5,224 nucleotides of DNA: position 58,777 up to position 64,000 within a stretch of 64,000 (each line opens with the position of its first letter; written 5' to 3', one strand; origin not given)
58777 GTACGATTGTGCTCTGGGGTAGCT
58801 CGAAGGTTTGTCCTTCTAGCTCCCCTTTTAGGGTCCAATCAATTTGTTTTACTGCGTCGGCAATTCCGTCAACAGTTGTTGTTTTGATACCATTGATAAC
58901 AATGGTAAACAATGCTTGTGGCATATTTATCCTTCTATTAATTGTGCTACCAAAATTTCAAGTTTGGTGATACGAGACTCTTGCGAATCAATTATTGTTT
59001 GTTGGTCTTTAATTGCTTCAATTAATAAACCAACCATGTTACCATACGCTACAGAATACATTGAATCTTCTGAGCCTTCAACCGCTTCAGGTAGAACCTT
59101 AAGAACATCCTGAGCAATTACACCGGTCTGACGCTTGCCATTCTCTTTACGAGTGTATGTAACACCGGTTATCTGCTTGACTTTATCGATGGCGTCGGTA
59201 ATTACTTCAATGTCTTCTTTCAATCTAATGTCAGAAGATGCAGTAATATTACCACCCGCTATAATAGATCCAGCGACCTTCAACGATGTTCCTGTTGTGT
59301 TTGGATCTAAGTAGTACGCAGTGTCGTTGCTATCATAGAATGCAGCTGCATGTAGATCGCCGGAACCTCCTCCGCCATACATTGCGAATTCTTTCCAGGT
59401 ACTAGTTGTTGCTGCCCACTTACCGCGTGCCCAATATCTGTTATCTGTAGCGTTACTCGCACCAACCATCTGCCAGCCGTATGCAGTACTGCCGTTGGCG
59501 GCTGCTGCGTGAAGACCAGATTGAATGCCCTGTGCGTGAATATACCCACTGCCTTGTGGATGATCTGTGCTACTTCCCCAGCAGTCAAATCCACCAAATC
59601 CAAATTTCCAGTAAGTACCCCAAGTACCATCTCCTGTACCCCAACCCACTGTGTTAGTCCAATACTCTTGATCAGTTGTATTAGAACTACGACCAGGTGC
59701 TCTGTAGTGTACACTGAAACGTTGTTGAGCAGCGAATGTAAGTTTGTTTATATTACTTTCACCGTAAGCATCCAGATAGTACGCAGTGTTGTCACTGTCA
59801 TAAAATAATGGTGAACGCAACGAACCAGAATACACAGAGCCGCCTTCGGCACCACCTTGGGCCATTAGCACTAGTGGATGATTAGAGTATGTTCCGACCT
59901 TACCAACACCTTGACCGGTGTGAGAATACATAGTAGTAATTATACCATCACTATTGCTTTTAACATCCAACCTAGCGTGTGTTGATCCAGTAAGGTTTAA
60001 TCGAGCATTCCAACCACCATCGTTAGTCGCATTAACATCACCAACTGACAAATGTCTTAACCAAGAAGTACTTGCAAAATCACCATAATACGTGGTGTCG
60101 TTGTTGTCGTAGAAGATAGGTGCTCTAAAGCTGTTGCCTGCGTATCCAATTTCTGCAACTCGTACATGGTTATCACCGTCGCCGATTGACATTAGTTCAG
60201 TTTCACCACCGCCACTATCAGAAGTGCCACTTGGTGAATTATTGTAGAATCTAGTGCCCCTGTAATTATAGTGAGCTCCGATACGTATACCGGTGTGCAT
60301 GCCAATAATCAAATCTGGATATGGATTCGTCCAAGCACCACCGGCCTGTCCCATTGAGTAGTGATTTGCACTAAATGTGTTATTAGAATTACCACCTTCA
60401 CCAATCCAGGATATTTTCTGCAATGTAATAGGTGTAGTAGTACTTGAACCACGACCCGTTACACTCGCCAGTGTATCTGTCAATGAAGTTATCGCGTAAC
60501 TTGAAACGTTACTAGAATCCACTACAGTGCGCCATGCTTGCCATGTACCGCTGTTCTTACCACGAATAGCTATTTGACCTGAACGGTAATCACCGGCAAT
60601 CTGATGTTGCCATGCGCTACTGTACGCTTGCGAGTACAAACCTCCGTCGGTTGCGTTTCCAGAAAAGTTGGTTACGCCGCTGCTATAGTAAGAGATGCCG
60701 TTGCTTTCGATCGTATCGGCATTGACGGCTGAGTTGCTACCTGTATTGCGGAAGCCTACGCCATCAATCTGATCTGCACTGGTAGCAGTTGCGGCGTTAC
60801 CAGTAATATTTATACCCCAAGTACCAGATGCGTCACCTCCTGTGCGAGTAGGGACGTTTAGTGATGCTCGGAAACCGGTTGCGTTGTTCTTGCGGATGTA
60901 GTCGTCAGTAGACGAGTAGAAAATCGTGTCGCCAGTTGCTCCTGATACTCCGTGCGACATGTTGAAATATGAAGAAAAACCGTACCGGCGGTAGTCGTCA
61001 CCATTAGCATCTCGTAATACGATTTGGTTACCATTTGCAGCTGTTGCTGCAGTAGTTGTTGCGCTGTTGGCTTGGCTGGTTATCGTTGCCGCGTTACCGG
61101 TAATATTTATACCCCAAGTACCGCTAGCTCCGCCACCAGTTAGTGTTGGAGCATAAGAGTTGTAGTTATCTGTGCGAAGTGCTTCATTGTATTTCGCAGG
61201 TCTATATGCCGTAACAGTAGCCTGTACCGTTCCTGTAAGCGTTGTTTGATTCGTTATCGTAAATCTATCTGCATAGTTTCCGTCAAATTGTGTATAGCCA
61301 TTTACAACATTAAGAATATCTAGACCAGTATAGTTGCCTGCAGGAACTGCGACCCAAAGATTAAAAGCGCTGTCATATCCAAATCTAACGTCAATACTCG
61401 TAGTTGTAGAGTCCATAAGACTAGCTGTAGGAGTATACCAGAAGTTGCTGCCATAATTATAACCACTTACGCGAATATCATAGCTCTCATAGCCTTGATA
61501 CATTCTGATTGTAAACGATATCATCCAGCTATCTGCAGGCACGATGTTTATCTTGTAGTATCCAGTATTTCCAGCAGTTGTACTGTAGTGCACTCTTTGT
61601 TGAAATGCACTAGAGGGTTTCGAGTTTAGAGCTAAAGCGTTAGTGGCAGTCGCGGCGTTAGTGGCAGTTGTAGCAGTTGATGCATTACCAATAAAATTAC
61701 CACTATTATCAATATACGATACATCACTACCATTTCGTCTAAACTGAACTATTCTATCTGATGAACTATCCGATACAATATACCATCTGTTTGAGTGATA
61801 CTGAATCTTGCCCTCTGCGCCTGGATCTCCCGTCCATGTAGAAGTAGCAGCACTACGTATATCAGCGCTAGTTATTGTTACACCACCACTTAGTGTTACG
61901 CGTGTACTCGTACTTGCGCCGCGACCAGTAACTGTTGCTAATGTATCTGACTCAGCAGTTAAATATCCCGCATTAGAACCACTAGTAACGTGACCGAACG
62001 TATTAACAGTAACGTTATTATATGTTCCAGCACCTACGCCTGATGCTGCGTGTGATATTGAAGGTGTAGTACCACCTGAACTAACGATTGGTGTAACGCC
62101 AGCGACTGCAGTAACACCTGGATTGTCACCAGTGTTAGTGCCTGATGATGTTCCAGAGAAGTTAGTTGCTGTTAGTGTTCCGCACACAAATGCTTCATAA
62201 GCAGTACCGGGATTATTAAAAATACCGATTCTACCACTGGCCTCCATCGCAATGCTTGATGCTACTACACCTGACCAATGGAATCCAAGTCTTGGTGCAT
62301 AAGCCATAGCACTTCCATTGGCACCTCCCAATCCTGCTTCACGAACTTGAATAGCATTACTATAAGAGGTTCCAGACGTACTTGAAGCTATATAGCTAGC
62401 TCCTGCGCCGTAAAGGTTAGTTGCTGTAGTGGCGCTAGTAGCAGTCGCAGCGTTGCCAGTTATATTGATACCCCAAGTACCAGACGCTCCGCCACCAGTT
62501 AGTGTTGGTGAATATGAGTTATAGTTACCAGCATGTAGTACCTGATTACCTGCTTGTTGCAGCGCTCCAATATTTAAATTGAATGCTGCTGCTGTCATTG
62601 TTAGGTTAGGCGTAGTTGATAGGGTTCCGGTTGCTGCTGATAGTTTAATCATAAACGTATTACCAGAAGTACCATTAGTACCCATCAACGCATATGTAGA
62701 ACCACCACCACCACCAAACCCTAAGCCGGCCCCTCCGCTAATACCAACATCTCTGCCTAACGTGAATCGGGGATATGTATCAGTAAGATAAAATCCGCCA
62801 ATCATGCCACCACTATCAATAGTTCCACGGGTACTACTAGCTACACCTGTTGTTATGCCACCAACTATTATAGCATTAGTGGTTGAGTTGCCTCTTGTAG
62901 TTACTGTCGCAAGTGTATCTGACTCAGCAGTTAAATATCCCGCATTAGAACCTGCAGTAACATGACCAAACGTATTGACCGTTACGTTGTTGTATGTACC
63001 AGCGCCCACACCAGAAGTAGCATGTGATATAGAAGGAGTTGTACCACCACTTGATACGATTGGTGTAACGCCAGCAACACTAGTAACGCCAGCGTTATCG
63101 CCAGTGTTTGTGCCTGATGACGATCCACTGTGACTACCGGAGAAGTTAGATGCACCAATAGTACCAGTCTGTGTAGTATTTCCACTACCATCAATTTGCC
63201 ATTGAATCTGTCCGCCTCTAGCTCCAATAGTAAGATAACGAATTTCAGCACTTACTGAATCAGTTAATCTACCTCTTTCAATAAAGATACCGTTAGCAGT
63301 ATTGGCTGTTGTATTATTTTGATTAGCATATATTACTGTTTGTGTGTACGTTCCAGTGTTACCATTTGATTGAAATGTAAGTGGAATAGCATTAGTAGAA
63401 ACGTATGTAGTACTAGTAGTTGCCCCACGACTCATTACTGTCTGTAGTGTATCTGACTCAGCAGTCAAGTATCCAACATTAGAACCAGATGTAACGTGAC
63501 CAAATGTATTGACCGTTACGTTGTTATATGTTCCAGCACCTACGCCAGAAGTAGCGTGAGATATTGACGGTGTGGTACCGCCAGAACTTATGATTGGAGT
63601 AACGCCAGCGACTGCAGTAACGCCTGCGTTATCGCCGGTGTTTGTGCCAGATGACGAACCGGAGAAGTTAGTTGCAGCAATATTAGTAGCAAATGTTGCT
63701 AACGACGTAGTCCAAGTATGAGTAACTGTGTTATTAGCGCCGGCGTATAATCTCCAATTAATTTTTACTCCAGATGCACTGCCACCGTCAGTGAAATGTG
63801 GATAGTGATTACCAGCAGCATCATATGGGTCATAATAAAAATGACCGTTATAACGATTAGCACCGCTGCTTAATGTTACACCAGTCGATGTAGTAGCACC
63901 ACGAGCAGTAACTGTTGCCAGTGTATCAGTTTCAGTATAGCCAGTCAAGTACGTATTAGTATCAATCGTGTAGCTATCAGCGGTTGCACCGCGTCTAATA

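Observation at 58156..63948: Giant tail fibre with three ~230-bp intragenic repeats, repeated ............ modules and a self-cleaving C-terminal chaperone, followed by two paralogous Pro-tailed small proteins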

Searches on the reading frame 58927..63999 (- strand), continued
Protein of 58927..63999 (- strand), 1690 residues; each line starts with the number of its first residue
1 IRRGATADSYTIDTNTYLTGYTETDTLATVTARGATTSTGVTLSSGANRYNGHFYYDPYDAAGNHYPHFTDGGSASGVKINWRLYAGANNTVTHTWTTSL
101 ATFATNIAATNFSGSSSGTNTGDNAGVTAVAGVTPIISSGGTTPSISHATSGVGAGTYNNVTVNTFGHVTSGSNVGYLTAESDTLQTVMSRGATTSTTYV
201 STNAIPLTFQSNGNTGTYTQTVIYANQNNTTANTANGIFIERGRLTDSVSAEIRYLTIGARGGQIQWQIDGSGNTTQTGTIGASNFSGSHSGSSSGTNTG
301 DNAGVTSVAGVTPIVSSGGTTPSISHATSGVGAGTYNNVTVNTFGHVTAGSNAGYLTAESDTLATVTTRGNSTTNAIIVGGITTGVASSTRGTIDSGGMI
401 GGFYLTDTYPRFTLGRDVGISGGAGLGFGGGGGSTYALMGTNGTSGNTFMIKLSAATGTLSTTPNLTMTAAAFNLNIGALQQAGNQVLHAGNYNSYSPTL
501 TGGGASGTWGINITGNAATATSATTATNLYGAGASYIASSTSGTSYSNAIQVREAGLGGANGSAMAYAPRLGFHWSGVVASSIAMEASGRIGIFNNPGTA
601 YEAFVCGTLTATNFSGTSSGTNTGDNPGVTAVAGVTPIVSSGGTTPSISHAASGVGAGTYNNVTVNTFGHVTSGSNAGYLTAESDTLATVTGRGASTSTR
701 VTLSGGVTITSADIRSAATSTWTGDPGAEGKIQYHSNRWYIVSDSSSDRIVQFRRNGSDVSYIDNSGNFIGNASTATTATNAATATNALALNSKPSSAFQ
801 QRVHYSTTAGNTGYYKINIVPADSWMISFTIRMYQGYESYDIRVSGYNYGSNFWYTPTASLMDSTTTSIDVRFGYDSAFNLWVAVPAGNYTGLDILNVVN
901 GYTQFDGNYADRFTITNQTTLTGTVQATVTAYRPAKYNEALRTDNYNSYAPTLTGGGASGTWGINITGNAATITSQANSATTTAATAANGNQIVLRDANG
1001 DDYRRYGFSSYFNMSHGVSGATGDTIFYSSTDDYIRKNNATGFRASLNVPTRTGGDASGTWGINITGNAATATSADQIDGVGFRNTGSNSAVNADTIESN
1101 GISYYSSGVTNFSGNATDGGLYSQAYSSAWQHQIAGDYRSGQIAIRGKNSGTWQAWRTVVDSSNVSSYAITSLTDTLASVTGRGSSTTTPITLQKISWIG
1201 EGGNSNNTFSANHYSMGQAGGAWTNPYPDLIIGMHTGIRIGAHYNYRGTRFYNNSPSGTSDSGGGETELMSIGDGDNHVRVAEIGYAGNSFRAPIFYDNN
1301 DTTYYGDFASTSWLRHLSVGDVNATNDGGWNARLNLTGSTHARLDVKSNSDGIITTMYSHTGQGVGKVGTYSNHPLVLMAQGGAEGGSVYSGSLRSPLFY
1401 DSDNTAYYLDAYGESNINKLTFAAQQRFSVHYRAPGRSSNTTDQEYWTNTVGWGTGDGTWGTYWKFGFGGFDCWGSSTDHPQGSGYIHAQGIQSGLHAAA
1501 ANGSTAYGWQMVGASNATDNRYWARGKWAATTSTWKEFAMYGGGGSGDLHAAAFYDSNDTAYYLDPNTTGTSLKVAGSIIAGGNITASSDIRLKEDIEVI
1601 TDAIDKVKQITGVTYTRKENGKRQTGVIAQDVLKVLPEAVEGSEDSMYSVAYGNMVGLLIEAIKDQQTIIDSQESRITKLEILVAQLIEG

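Call 22: find_encoding_contigs(protein=P0001, flank=10000, max_places=4)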
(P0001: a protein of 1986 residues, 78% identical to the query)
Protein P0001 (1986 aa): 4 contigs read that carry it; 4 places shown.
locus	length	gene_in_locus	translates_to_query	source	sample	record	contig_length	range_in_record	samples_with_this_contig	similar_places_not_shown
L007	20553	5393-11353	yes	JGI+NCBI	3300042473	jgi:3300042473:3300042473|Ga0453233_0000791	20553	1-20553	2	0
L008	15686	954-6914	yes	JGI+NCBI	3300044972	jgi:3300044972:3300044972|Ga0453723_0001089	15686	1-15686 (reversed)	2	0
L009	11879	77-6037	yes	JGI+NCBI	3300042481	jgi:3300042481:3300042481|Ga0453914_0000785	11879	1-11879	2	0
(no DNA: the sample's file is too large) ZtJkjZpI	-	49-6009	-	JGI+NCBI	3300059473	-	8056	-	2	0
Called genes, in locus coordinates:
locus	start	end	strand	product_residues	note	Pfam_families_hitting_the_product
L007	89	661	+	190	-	-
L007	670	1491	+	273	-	-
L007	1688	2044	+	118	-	-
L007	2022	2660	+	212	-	-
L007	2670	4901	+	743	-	-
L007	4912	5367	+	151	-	-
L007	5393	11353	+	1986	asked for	PF13884:Peptidase_S74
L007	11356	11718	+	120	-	PF25590:DUF7936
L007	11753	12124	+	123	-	PF25590:DUF7936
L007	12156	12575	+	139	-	-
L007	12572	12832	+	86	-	PF23793:LysC (weak)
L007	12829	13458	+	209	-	-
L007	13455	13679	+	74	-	-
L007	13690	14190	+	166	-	-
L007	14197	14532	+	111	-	-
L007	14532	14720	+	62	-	-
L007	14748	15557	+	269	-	PF02562:PhoH, PF13245:AAA_19 (faint), PF13604:AAA_30 (weak)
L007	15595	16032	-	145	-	PF00210:Ferritin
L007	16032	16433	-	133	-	-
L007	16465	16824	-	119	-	-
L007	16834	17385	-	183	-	-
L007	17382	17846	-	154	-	-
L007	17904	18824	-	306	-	-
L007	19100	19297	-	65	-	-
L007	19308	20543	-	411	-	-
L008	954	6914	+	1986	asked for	PF13884:Peptidase_S74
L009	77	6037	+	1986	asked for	PF13884:Peptidase_S74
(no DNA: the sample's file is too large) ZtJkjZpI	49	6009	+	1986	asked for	PF13884:Peptidase_S74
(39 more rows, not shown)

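Call 34: search_solved_structures(query=window:58927-63999:-, max_evalue=0.01, show_alignments=2)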
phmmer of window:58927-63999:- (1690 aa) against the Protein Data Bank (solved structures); distinct sequences matched with E-value up to 0.01: 1.
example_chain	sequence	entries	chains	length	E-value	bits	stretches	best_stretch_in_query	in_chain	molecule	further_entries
6f45_A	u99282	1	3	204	0.004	18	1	1574-1658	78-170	Long tail fiber distal subunit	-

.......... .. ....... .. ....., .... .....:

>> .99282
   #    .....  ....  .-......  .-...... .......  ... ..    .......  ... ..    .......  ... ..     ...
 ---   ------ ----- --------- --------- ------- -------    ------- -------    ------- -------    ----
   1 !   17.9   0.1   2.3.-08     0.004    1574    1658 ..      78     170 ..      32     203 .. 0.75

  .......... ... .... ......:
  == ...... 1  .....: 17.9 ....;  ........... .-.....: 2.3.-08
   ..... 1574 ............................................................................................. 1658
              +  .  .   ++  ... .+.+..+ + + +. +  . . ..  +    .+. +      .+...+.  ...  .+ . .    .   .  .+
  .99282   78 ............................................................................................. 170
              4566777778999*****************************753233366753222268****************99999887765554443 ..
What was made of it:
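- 58930..59235 (-): S74 intramolecular chaperone (aa 1589-1690). The predicted nucleophile Ser1589 is at 59233-59235 and Lys1594 at 59218-59220. Cleavage is predicted between Ser1588 and Ser1589. PDB 6f45_A matches (call 34).
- Closest known: T2/S16-type long tail fibre tip: gp37. Same: gp37 of S16 is the only PDB chain matched by sequence (call 34).
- The arrangement of an S74-ended fibre followed by a small gene mirrors S16 gp37-gp38, whose gp37 is the only PDB sequence match (call 34).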

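Call 59: search_protein_families(library=pfam, proteins=[L007:2670-4901:+, L007:4912-5367:+, L007:2022-2660:+, L007:1688-2044:+, L007:670-1491:+, L007:89-661:+, L007:5393-6400:+], max_evalue=0.01)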
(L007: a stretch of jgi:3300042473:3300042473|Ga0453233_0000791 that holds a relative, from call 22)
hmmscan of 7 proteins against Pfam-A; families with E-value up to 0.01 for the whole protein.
L007:2670-4901:+ (743 aa): 1 family
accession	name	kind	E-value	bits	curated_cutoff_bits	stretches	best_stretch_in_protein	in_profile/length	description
PF06791.18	TMP_2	-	0.00044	20.4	30.2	0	289-344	113-167/208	Prophage tail length tape measure protein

L007:4912-5367:+ (151 aa): 1 family
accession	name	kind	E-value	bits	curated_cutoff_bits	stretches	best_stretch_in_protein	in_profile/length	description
PF23140.1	Gp80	-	0.0015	19.3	27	1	44-132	15-107/128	Podophage GP4 fiber I protein gp80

L007:2022-2660:+ (212 aa): 1 family
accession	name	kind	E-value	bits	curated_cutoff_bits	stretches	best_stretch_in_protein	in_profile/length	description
PF02839.19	CBM_5_12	-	0.0043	17.5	26.2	1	91-115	1-25/44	Carbohydrate-binding module family 5/12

L007:1688-2044:+ (118 aa): 3 families
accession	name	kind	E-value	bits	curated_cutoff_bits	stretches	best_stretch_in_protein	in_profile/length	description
PF05837.17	CENP-H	-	0.0036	17.6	29.9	1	48-107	81-140/202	Centromere protein H (CENP-H)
PF02183.23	HALZ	-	0.0092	16.6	28.1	0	81-99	23-41/43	Homeobox associated leucine zipper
PF06156.18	YabA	-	0.0095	17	30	0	47-102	6-53/103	Initiation control protein YabA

L007:670-1491:+ (273 aa): 0 families

L007:89-661:+ (190 aa): 2 families
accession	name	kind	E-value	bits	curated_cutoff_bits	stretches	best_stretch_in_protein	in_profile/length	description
PF24168.1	PB4_spike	-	3.6e-06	26.7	27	1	21-166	157-300/315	Straight fiber protein PB4 spike domain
PF18259.7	CBM65_1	-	0.004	17.7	25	0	19-44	58-85/113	Carbohydrate binding module 65 domain 1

L007:5393-6400:+ (336 aa): 0 families

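Call 60: search_protein_families(library=phrogs, proteins=[L007:2670-4901:+, L007:4912-5367:+, L007:2022-2660:+, L007:1688-2044:+, L007:670-1491:+, L007:89-661:+, L007:5393-6400:+], max_evalue=0.001)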
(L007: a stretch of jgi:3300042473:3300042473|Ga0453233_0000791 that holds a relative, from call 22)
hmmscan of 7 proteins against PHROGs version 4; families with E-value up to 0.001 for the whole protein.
L007:2670-4901:+ (743 aa): 0 families

L007:4912-5367:+ (151 aa): 2 families
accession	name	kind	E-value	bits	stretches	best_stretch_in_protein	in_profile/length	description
phrog_5417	-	unknown function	1e-30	107.6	1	7-150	9-156/156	-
phrog_4176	-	tail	4.2e-10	40.6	1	6-130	6-138/309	tail fiber protein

L007:2022-2660:+ (212 aa): 0 families

L007:1688-2044:+ (118 aa): 2 families
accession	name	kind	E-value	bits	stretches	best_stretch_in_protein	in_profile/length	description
phrog_3671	-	unknown function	0.00017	22.7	0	3-82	6-76/87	-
phrog_2658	-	other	0.0004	21.6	1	15-102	13-105/126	hol-like chemotaxis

L007:670-1491:+ (273 aa): 1 family
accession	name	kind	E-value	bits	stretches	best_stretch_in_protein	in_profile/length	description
phrog_8610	-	unknown function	8.1e-20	72.1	1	1-269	1-264/270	-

L007:89-661:+ (190 aa): 0 families

L007:5393-6400:+ (336 aa): 17 families
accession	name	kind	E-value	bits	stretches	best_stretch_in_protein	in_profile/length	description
phrog_3018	-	head and packaging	1.4e-28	101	2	52-120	37-105/341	head decoration protein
phrog_15439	-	other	2e-21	78.1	1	21-113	21-112/290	peptidase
phrog_2952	-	tail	1.4e-14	55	2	15-102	185-269/488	minor tail protein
phrog_38707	-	unknown function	8.6e-14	52.1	1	41-110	439-517/675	-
phrog_7389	-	tail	5.3e-13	49.4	1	123-253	319-442/732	tail fiber protein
phrog_11011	-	tail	1.3e-11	44.2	1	15-180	410-567/1291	long tail fiber protein distal subunit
phrog_5207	-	unknown function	2.2e-11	43.9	1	42-290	377-586/689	-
phrog_13892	-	tail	6.1e-11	43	1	29-196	446-637/676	minor tail protein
phrog_38759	-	unknown function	2.6e-09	37.1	1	139-225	53-132/920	-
phrog_5181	-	unknown function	5.2e-09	35.9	1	82-320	334-525/763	-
phrog_14726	-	tail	5.7e-08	33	1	27-147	230-327/537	tail fiber protein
phrog_33377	-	unknown function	9e-08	31.9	1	136-240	56-154/456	-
phrog_24819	-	unknown function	3.6e-07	29.6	1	85-156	26-98/823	-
phrog_36881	-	unknown function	3.6e-06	28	1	177-257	16-98/198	-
phrog_1446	-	tail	5.1e-06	27.1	1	38-96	75-132/251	minor tail protein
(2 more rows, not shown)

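Call 81: search_protein_families(library=ncbifam, proteins=[window:58927-63999:-], max_evalue=0.01)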
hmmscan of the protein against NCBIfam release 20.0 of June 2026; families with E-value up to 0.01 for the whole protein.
window:58927-63999:- (1690 aa): 0 families

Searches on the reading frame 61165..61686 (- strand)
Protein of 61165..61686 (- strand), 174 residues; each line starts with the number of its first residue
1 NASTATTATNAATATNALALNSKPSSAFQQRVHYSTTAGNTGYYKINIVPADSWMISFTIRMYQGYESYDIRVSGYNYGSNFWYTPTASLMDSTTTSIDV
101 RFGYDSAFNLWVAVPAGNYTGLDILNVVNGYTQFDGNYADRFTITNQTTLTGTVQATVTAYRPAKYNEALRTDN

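Call 77: predict_structure(alignment_id=A5)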
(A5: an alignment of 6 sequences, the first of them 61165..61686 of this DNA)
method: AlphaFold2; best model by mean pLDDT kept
length: 174 residues; sequences in the alignment: 6
mean_pLDDT: 70.3   pTM: 0.69
mean pLDDT of the five models: 70.3, 70.3, 70.3, 69.9, 68.3
residues with pLDDT >= 90: 36; 70-90: 64; 50-70: 31; < 50: 43
segments of 3 or more residues with pLDDT < 50: 1-29, 132-136, 166-174
pLDDT, mean of each block of 10 residues (from residue 1): 39 34 37 69 84 74 86 81 87 79 88 89 78 52 86 92 53 39
secondary structure, 60 per line:
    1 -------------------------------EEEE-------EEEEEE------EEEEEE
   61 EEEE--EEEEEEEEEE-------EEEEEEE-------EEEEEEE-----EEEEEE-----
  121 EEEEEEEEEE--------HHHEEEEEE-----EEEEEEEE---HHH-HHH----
elements in order: E32-35 E43-48 E55-64 E67-76 E84-90 E98-104 E110-115 E121-130 E142-147 E153-160
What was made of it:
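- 61180..61602 (-): Internal all-beta sandwich domain (aa ~800-940), a possible carbohydrate-binding knob on the shaft. The AlphaFold2 model has a core pLDDT of about 80-90 and ten strands (call 77).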

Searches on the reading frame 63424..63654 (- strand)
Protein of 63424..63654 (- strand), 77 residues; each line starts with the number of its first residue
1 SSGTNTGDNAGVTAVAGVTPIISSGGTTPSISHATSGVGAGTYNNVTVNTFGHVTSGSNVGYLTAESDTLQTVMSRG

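Call 79: search_protein_representatives(alignment_id=A4)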
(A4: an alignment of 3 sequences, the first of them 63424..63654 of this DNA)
Query: 3 sequences, 77 profile positions. Proteins with E-value up to 0.001 (for the whole library): 743; up to 1e-10: 157; up to 1e-30: 19. The best 150 are listed.
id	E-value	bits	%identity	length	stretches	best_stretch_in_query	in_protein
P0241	4.9e-163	545.6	-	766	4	2-77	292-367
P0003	4.5e-162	542.5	-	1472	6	1-77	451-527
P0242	1.6e-94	326.1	-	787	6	2-77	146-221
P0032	1.9e-77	271.3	-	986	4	1-77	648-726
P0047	1.4e-70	249.3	-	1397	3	1-75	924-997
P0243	3.7e-62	222.3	-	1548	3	2-77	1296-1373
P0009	4.5e-51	186.8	-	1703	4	2-77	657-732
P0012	1.1e-49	182.3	-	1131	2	2-77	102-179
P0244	3.8e-44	164.6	-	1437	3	10-77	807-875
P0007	2.6e-41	155.5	-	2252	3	2-77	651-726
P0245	8.7e-40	150.6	-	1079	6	9-67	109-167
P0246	1.0e-39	150.4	-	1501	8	28-72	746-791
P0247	9.2e-38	144.2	-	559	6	10-59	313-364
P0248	2.7e-37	142.6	-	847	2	7-77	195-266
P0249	5.8e-37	141.6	-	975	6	15-60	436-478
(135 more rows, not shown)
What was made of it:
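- The module A profile hits 743 cluster representatives, with 1-18 stretches each (call 79).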
